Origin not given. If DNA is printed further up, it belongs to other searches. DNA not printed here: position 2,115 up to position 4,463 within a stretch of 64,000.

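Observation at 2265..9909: Cyclic beta-1,2-glucan synthase-like enzyme encoded as two translationally coupled ORFs in a Gram-positive genome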

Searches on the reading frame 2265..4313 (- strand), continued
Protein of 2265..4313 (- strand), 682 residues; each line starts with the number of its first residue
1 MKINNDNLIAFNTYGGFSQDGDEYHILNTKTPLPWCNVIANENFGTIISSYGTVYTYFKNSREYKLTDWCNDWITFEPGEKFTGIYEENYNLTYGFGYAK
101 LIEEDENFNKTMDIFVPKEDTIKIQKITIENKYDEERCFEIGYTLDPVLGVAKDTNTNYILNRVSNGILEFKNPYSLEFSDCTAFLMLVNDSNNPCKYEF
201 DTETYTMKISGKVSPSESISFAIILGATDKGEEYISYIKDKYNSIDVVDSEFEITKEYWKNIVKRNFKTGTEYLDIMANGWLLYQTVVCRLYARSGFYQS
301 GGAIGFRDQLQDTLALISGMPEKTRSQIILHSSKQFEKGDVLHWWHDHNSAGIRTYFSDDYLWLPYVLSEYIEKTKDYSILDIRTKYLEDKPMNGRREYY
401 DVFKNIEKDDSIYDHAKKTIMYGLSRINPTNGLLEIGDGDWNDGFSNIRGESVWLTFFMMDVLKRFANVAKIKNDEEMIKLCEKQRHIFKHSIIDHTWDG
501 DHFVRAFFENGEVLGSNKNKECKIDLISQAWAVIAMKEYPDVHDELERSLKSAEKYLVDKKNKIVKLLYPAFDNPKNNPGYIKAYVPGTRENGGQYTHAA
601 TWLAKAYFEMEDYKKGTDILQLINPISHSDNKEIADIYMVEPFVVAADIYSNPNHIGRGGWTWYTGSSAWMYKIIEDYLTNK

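Call 50: find_encoding_contigs(protein=P0175, flank=9000, max_places=1)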
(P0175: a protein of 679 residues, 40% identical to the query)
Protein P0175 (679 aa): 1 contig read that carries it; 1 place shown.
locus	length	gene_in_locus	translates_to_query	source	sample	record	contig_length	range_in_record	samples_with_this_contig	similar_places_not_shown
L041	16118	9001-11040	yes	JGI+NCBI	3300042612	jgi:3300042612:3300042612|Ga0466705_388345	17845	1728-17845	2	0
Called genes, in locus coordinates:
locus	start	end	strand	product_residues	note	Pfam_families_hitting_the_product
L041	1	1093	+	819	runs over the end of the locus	PF13306:LRR_5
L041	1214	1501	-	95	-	PF15738:YafQ_toxin, PF05016:ParE_toxin (weak)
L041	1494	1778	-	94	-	PF04221:RelB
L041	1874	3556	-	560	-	PF00672:HAMP, PF00512:HisKA, PF02518:HATPase_c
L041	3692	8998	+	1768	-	PF10091:Glycoamylase, PF06165:GH94_b-supersand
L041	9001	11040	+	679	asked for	PF06165:GH94_b-supersand, PF17167:Glyco_hydro_94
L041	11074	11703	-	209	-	PF02536:mTERF (weak)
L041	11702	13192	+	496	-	PF05362:Lon_C, PF13541:ChlI, PF00158:Sigma54_activat (faint), PF00493:MCM (faint), PF01078:Mg_chelatase, PF07728:AAA_5 (faint), PF13335:Mg_chelatase_C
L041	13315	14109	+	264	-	PF02826:2-Hacid_dh_C (weak)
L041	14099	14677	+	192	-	PF02441:Flavoprotein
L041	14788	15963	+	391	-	PF02661:Fic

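Call 51: list_cluster_members(proteins=[P0423, P0414, P0370, P0190, P0317, P0324, P0325, P0350, P0309, P0014])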
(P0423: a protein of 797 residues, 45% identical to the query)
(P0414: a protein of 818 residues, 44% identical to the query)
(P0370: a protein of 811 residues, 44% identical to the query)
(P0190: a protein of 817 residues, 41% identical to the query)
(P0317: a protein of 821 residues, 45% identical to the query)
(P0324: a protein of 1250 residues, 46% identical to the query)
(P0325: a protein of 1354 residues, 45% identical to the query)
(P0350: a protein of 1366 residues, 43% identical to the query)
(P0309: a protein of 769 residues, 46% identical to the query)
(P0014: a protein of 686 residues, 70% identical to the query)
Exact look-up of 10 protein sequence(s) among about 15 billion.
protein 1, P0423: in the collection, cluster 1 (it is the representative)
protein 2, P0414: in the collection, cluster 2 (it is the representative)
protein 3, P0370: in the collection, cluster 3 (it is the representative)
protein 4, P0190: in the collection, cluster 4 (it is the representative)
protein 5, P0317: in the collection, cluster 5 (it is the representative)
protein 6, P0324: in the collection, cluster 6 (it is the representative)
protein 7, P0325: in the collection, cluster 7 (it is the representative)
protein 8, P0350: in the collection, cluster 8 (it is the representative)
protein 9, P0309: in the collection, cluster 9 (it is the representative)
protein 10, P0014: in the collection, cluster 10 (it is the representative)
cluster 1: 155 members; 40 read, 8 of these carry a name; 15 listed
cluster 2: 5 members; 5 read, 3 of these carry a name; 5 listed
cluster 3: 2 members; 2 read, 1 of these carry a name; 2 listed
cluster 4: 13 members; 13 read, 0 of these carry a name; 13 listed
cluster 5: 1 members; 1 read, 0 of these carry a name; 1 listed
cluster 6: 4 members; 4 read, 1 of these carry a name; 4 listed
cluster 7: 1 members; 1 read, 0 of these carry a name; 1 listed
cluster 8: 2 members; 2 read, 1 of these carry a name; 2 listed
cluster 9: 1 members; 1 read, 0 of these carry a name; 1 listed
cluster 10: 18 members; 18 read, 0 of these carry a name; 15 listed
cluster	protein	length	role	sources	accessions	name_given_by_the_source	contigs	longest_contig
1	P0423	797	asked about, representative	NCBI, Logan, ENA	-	-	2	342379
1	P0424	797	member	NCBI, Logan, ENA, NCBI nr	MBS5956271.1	MAG: hypothetical protein KIC73_05080 [Clostridiales bacterium] | hypothetical protein [Clostridiales bacterium]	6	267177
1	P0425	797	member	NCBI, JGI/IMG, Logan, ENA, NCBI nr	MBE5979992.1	MAG: hypothetical protein E7249_12755 [Paenibacillaceae bacterium] | hypothetical protein [Paenibacillaceae bacterium]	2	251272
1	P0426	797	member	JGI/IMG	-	cellobiose phosphorylase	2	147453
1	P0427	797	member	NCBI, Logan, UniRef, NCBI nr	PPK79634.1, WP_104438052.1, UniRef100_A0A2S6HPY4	cellobiose phosphorylase [Lacrimispora xylanisolvens] | Cellobiose phosphorylase n=1 Tax=Lacrimispora xylanisolvens TaxID=384636 ... | hypothetical protein [Hungatella xylanolytica]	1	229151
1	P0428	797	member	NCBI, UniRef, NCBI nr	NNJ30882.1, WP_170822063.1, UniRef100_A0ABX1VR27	GH36-type glycosyl hydrolase domain-containing protein [Lacrimispora defluvii] | Cellobiose phosphorylase n=1 Tax=Lacrimispora defluvii TaxID=2719233 ... | hypothetical protein [Lacrimispora defluvii]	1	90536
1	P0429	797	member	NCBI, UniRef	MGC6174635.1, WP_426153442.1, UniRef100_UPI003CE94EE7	GH36-type glycosyl hydrolase domain-containing protein [Lacrimispora sp. 38-1] | GH36-type glycosyl hydrolase domain-containing protein n=1 Tax=Lacrimispora sp. 38-1 ...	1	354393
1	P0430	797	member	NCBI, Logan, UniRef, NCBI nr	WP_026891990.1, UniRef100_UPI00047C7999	GH36-type glycosyl hydrolase domain-containing protein [Lacrimispora aerotolerans] | GH36-type glycosyl hydrolase domain-containing protein n=1 Tax=Lacrimispora aerotolerans ... | hypothetical protein [Lacrimispora aerotolerans]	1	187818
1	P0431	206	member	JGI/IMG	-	cellobiose phosphorylase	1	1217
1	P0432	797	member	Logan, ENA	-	-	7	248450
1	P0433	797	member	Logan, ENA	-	-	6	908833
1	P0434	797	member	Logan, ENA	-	-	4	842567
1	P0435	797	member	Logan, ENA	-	-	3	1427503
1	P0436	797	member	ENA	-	-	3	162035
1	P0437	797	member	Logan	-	-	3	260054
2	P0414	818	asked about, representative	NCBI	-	-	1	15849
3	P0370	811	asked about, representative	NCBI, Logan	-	-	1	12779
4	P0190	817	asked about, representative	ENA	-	-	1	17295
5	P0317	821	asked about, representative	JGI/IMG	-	-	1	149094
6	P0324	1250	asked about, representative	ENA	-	-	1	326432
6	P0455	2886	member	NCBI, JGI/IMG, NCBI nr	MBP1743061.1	MAG: glycosyltransferase 36 [Firmicutes bacterium] | glycosyltransferase 36 [Bacillota bacterium]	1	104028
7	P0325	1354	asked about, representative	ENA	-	-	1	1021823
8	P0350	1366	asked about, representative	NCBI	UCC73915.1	MAG: phosphorylase, partial [Gemmatimonadota bacterium]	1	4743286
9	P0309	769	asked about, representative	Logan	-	-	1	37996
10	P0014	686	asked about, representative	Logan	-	-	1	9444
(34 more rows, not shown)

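Call 54: find_encoding_contigs(protein=P0163, flank=9000, max_places=1)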
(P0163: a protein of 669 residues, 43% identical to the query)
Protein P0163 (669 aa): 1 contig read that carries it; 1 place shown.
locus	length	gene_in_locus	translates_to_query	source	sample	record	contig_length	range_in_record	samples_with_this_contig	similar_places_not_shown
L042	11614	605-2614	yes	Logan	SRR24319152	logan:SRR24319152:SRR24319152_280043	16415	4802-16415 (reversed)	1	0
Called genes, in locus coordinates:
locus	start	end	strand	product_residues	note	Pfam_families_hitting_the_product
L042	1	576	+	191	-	?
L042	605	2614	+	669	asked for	PF06165:GH94_b-supersand, PF17167:Glyco_hydro_94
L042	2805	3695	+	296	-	PF00781:DAGK_cat, PF19279:YegS_C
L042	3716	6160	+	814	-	PF00133:tRNA-synt_1, PF09334:tRNA-synt_1g, PF13603:tRNA-synt_1_2, PF00133:tRNA-synt_1, PF09334:tRNA-synt_1g (weak), PF08264:Anticodon_1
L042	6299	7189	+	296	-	PF00990:GGDEF, PF00563:EAL (weak)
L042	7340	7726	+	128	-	PF00563:EAL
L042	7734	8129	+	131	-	PF00636:Ribonuclease_3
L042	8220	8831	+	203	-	PF27667:YdcC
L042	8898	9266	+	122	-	PF02452:PemK_toxin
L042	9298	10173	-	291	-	PF00849:PseudoU_synth_2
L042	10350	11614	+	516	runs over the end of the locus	-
